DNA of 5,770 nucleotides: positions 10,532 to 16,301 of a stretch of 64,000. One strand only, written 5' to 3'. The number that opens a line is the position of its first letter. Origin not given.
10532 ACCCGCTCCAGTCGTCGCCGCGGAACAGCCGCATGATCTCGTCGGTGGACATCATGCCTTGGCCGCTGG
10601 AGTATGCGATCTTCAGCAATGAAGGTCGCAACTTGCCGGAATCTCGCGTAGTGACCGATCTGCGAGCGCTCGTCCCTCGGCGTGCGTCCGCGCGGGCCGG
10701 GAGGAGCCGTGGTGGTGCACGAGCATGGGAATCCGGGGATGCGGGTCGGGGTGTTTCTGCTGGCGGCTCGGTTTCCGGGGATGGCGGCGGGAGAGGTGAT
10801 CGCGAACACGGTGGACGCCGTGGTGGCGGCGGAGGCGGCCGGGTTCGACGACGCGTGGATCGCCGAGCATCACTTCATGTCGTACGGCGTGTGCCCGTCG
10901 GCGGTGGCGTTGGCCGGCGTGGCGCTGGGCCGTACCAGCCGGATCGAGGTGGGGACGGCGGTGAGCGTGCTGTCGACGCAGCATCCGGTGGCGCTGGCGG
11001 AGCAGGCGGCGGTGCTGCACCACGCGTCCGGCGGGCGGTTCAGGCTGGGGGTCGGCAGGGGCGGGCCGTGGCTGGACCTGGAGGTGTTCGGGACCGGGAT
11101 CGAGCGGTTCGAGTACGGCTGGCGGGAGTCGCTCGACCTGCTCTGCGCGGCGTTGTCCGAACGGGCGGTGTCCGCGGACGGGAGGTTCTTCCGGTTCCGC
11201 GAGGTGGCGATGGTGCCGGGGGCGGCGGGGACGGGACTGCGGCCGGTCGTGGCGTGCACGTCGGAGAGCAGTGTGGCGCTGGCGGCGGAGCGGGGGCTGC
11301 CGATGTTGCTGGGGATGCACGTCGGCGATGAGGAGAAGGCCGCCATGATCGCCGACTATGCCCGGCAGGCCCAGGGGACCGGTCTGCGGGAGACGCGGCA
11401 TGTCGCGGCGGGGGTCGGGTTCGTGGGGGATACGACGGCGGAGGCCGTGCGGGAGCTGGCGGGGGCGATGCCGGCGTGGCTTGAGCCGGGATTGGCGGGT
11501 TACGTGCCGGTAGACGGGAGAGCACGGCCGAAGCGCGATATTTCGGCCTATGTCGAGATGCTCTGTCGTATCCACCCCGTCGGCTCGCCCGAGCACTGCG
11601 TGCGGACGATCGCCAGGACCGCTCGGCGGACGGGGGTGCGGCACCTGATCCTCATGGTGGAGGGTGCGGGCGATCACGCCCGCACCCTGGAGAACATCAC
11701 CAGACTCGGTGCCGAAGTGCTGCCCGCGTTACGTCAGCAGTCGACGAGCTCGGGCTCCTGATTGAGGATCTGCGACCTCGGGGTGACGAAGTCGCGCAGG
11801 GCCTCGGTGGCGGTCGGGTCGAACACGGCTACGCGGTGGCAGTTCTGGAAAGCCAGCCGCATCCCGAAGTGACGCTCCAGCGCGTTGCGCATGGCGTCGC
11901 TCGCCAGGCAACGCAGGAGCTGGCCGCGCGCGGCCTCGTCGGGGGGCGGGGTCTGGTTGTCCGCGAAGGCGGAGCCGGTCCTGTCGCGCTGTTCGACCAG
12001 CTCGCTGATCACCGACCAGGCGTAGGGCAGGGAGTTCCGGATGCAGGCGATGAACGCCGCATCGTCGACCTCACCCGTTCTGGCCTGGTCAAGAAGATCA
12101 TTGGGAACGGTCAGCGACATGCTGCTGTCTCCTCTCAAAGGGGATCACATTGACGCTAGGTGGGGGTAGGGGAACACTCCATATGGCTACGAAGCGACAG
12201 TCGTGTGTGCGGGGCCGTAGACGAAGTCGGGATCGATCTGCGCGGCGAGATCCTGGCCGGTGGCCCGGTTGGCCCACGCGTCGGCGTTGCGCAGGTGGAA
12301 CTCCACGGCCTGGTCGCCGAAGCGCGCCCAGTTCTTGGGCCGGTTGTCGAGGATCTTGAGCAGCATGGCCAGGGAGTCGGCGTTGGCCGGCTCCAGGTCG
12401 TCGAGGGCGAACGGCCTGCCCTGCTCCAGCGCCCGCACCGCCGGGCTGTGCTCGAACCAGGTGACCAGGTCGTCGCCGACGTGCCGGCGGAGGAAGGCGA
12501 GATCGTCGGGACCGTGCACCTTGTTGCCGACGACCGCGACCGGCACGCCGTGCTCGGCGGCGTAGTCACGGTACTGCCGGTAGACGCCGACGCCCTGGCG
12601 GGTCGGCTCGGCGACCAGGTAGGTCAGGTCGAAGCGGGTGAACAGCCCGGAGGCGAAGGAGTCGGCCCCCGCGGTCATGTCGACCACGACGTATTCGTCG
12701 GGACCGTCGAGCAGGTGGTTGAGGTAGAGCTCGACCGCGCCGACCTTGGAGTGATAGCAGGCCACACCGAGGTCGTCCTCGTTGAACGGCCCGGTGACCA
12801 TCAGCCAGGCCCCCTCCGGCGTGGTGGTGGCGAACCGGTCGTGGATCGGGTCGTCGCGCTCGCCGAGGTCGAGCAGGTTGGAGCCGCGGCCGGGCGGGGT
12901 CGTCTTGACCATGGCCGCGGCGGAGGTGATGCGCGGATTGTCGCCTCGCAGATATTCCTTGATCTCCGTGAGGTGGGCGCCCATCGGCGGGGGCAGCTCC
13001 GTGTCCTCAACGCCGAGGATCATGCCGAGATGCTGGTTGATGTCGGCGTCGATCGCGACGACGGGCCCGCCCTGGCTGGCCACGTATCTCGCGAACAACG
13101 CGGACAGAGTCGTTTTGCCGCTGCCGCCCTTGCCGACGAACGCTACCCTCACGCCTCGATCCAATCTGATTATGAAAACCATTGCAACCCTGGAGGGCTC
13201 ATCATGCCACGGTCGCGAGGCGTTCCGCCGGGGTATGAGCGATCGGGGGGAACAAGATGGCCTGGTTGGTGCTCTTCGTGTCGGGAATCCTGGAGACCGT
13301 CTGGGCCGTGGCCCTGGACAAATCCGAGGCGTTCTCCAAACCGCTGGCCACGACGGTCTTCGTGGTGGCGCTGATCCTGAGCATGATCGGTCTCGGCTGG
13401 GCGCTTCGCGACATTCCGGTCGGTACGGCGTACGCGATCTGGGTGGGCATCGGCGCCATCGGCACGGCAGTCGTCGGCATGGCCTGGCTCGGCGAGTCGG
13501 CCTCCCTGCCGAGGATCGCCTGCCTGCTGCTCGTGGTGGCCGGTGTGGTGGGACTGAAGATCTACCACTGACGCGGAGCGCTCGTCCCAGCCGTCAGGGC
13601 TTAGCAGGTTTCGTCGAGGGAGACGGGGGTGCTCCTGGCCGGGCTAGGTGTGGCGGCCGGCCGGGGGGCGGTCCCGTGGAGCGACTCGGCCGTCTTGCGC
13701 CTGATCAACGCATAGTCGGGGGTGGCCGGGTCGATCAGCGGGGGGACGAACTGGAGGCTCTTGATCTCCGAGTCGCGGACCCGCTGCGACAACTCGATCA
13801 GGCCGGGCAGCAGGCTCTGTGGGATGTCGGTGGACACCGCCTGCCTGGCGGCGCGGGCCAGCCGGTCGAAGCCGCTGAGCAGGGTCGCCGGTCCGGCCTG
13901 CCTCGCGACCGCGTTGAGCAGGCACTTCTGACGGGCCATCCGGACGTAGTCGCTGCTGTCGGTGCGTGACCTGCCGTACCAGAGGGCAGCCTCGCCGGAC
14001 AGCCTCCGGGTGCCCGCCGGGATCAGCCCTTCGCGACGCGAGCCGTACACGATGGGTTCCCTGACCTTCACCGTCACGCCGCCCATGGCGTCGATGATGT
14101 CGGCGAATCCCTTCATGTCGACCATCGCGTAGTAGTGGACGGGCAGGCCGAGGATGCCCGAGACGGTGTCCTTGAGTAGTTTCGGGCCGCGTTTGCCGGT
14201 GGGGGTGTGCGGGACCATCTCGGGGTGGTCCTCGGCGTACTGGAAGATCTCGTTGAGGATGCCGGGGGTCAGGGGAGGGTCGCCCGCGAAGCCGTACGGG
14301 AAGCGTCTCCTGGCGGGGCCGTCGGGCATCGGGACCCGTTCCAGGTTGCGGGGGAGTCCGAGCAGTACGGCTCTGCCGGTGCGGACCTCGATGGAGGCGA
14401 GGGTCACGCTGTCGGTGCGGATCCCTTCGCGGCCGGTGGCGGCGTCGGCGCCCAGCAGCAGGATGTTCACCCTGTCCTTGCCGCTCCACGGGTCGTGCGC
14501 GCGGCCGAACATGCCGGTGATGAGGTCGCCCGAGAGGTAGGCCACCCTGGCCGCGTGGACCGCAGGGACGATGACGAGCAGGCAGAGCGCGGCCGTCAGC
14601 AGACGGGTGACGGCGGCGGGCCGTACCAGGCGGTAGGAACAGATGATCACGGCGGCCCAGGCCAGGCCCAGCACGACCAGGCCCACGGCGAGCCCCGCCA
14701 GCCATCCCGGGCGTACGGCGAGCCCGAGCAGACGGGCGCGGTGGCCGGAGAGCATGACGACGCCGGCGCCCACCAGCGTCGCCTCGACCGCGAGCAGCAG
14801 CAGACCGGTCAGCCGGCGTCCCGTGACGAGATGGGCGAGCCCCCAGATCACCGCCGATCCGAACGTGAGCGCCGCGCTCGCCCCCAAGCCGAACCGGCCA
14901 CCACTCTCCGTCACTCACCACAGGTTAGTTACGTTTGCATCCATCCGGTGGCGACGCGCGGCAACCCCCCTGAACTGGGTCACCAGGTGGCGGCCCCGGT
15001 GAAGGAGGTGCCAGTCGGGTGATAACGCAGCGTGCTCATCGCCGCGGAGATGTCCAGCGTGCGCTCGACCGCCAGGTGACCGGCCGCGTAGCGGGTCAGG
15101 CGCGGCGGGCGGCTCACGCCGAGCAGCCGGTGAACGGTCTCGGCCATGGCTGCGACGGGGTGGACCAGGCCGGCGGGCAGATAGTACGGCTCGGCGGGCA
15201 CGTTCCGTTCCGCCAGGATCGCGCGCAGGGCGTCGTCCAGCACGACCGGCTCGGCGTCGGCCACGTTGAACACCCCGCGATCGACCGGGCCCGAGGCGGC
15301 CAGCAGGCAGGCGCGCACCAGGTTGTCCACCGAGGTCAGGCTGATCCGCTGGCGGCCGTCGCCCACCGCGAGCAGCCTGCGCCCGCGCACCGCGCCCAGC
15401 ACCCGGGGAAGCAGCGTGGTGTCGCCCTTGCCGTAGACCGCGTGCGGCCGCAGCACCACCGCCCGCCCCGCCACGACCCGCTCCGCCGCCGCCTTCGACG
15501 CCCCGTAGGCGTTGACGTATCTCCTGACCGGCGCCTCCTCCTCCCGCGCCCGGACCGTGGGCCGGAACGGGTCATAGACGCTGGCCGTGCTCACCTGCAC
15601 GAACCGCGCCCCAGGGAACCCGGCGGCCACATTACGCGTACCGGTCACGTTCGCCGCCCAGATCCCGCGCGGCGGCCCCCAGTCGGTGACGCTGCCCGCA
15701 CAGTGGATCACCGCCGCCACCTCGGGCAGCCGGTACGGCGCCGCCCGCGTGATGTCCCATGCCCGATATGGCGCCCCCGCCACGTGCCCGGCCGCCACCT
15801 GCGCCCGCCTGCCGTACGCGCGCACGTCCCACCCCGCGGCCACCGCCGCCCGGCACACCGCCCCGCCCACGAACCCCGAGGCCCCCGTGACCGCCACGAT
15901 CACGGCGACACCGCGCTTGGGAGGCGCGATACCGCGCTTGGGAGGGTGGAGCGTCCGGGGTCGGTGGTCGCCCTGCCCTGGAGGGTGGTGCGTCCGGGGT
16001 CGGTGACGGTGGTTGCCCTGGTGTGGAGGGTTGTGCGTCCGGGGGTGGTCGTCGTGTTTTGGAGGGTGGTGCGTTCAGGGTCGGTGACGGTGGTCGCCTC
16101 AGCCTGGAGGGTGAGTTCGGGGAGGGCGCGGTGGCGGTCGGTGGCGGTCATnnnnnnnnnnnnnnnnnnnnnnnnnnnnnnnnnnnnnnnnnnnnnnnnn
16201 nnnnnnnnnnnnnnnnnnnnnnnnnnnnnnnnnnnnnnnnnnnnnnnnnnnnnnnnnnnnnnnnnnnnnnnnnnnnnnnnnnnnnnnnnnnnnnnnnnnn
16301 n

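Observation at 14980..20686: Compact translationally coupled operon (FabH-like KAS III - GT2 - P450 - acyl-CoA ligase - epimerase/dehydratase) next to an LCP cell-wall transferase: cryptic glyco/lipid tailoring cluster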

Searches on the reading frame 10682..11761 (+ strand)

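Call 56: search_protein_families(library=pfam, proteins=[window:10682-11761:+], max_evalue=0.0001)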
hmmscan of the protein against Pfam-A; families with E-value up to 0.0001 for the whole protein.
window:10682-11761:+ (359 aa): 1 family
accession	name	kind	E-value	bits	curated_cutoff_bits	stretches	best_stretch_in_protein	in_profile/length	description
PF00296.26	Bac_luciferase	-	1.2e-60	206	27.9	1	20-321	1-314/314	Luciferase-like monooxygenase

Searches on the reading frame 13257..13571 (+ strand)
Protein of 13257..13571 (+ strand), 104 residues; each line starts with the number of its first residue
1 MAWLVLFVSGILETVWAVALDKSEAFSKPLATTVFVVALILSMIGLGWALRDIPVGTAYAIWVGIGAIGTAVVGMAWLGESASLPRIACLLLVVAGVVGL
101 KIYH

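Call 56: search_protein_families(library=pfam, proteins=[window:13257-13571:+], max_evalue=0.0001)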
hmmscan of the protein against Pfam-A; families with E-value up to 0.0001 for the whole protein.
window:13257-13571:+ (104 aa): 1 family
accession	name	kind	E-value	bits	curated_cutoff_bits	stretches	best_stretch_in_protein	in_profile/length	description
PF00893.25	Multi_Drug_Res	-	6.5e-23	81.5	23.7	1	1-93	1-93/93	Small Multidrug Resistance protein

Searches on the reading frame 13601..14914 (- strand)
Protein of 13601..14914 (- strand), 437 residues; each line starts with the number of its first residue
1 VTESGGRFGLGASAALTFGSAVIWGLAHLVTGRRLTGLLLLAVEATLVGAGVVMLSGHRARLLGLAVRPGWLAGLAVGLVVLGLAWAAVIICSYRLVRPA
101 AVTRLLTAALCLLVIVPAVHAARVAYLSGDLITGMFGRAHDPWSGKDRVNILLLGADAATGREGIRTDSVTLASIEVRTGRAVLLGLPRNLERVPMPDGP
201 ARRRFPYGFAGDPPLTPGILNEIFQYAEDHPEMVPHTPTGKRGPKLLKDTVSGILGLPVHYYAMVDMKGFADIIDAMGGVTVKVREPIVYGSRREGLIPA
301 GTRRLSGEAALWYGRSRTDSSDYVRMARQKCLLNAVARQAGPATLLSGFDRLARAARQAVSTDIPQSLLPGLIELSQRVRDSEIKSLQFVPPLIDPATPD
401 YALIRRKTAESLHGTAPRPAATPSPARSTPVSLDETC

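Call 7: search_protein_families(library=pfam, proteins=[window:13601-14914:-], max_evalue=0.01)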
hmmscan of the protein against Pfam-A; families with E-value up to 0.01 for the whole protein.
window:13601-14914:- (437 aa): 1 family
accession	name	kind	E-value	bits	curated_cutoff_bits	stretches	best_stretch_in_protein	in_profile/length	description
PF03816.19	LytR_cpsA_psr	-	5.2e-24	85.6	24.6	1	166-340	1-148/150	LytR_cpsA_psr family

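Call 9: search_protein_families(library=ncbifam, proteins=[window:13601-14914:-], max_evalue=0.001)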
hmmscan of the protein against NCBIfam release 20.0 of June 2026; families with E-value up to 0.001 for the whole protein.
window:13601-14914:- (437 aa): 4 families
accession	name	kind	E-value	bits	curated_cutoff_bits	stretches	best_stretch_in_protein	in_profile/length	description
TIGR00350.1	lytR_cpsA_psr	domain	5.2e-23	82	62.3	1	166-339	2-149/152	LCP family glycopolymer transferase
NF006897.1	PRK09379.1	equivalog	7.4e-18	64.8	441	1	247-367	126-245/298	polyisoprenyl-teichoic acid--peptidoglycan teichoic acid transferase TagU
NF047591.1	ligase_LytR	equivalog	1.1e-10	41.3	450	1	243-381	131-278/336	glycopolymer--peptidoglycan transferase LytR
NF051849.1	LCP_trans_Cps2A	equivalog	3e-06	26.7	650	1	249-373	293-418/477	LCP family glycopolymer transferase CpsA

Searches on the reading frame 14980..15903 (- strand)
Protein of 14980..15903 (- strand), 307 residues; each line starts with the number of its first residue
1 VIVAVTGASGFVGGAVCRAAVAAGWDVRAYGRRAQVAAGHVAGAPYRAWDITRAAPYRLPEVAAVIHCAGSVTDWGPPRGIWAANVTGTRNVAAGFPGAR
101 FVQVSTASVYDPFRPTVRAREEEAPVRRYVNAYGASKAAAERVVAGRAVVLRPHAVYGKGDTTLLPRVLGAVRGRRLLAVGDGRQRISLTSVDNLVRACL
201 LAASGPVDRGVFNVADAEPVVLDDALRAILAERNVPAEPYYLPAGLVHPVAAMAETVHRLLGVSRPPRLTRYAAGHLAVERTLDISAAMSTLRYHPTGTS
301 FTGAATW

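Call 7: search_protein_families(library=pfam, proteins=[window:14980-15903:-], max_evalue=0.01)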
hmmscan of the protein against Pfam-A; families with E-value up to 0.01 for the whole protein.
window:14980-15903:- (307 aa): 7 families
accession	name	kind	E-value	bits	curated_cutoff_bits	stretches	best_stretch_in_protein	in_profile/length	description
PF01370.27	Epimerase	-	3.6e-27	95.7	20.9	1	3-215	1-240/240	NAD dependent epimerase/dehydratase family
PF01073.25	3Beta_HSD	-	9.4e-15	54.8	22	1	4-205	1-231/280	3-beta hydroxysteroid dehydrogenase/isomerase family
PF04321.23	RmlD_sub_bind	-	8.9e-12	45.1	27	1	2-234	2-232/287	RmlD substrate binding domain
PF07993.18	NAD_binding_4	-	2e-10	40.7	20.1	1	61-198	88-257/258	Male sterility protein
PF16363.11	GDP_Man_Dehyd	-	4.8e-05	23.4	27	0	78-144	95-164/332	GDP-mannose 4,6 dehydratase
PF13460.12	NAD_binding_10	-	6.3e-05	23.4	27.2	1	7-145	1-132/184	NAD(P)H-binding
PF05368.20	NmrA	-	0.0097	16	27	0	3-33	5-35/298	NmrA-like family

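Call 9: search_protein_families(library=ncbifam, proteins=[window:14980-15903:-], max_evalue=0.001)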
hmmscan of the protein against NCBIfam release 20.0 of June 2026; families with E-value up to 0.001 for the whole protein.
window:14980-15903:- (307 aa): 12 families
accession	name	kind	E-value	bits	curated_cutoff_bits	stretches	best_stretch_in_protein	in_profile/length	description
NF042423.1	oxyalk_red_Shew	equivalog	1.4e-34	119.7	580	1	3-297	11-321/331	2-alkyl-3-oxoalkanoate reductase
NF042422.1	oxyalk_red_OleD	equivalog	1.6e-33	116.4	580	1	1-297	1-314/329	2-alkyl-3-oxoalkanoate reductase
TIGR03466.1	HpnA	hypoth_equivalog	3.2e-13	49.3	367.65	1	2-294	2-305/327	hopanoid-associated sugar epimerase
TIGR01777.1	yfcH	hypoth_equivalog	5.9e-10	39.2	207.35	1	3-231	1-239/292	TIGR01777 family oxidoreductase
TIGR01746.1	Thioester-redct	subfamily_domain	6.8e-10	38.7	213.35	1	60-237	86-286/371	thioester reductase domain-containing protein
TIGR01214.1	rmlD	equivalog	2.7e-08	33.2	224.05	1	3-215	2-208/285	dTDP-4-dehydrorhamnose reductase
NF050030.1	thlkprotThyD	equivalog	2.7e-07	30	400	0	142-229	161-246/305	thylakoid membrane protein ThyD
TIGR01179.1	galE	equivalog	1e-05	24.5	262.3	1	3-145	2-157/332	UDP-glucose 4-epimerase GalE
TIGR01181.1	dTDP_gluc_dehyt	equivalog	1.2e-05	24.6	365.1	1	79-217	94-245/321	dTDP-glucose 4,6-dehydratase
TIGR04180.1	EDH_00030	hypoth_equivalog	6.6e-05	22.1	475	0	78-229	90-252/297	NAD-dependent 4,6-dehydratase LegB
NF052578.1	StrlDmthSdmBMthl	equivalog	8e-05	22.5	600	1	1-300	1-312/328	sterol demethylase protein SdmB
NF041293.1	G6PDh_Azf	equivalog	0.0006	19.3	400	0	3-106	5-115/252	NAD-dependent glucose-6-phosphate dehydrogenase Azf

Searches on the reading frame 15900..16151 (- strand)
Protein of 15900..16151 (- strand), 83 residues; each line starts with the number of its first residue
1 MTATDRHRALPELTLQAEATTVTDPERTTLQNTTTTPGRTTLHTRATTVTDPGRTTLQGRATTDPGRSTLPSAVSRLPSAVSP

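Call 7: search_protein_families(library=pfam, proteins=[window:15900-16151:-], max_evalue=0.01)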
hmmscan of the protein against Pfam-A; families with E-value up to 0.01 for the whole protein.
window:15900-16151:- (83 aa): 0 families

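Call 9: search_protein_families(library=ncbifam, proteins=[window:15900-16151:-], max_evalue=0.001)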
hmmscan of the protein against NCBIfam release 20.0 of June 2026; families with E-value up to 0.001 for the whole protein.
window:15900-16151:- (83 aa): 0 families
